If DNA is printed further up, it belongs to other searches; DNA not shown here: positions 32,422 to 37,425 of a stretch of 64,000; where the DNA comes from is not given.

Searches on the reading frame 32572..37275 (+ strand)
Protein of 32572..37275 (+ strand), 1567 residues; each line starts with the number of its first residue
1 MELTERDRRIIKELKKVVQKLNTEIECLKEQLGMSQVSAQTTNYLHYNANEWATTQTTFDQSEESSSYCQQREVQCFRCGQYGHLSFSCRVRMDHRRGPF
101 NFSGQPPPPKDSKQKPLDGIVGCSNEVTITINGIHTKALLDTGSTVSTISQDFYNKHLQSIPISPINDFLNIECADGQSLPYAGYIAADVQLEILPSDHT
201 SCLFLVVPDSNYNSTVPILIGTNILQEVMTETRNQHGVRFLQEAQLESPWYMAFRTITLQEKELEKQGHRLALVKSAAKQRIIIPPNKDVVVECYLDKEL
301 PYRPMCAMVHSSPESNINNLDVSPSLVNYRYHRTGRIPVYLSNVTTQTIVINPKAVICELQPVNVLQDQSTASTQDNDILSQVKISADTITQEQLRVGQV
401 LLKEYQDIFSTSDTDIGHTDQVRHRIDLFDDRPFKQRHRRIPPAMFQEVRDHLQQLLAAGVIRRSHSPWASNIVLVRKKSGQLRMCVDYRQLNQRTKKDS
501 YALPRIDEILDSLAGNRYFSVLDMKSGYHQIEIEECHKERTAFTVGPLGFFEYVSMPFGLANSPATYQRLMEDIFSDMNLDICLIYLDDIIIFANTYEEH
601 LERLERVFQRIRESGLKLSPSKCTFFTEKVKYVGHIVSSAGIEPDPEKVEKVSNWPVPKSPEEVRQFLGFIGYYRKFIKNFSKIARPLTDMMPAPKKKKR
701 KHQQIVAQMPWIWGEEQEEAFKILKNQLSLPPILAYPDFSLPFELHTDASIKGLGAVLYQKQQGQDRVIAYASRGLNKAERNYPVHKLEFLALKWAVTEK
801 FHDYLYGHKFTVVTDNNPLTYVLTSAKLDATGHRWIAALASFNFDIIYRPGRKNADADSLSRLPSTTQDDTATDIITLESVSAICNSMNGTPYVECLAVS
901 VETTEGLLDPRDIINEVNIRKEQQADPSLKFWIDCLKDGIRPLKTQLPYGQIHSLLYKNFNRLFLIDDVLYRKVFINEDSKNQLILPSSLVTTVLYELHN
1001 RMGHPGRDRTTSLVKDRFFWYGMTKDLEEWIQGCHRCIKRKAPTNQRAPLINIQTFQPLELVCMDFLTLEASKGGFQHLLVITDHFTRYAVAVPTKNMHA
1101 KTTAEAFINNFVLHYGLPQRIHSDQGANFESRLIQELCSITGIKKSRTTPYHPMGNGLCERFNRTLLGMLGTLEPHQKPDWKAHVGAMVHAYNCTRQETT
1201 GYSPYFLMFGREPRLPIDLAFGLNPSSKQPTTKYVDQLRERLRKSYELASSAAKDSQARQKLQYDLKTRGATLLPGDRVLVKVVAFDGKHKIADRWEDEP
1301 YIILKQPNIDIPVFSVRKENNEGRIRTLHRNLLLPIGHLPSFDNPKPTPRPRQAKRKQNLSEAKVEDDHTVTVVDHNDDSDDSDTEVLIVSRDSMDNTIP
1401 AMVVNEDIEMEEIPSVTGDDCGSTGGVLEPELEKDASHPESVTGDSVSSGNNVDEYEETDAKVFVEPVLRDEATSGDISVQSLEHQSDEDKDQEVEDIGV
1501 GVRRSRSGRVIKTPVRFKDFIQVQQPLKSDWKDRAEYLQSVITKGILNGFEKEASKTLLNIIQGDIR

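Call 78: search_protein_families(library=pfam, proteins=[window:32572-37275:+], max_evalue=0.001)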
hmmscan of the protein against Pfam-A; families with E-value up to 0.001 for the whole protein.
window:32572-37275:+ (1567 aa): 8 families
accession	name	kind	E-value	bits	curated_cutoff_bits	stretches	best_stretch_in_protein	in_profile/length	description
PF00078.32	RVT_1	-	1.3e-38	133.2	29.6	1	476-637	1-205/205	Reverse transcriptase (RNA-dependent DNA polymerase)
PF17919.7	RT_RNaseH_2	-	2e-34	118.1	29.8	1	713-812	1-100/100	RNase H-like domain found in reverse transcriptase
PF17917.7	RT_RNaseH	-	1.2e-32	112.6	24.8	1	738-842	1-105/105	RNase H-like domain found in reverse transcriptase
PF00665.32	rve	-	1.9e-18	67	32.6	1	1057-1153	3-102/102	Integrase core domain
PF17921.7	Integrase_H2C2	-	4.8e-18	65.5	25.5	1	987-1042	2-58/59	Integrase zinc binding domain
PF13683.12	rve_3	-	5.1e-07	29.8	26.5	1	1142-1196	2-57/67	Integrase core domain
PF13975.11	gag-asp_proteas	-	6.2e-06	27.2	28.2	1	127-226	1-91/92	gag-polyprotein putative aspartyl protease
PF13650.11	Asp_protease_2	-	0.00038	21.5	24.3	0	127-223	1-89/90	Aspartyl protease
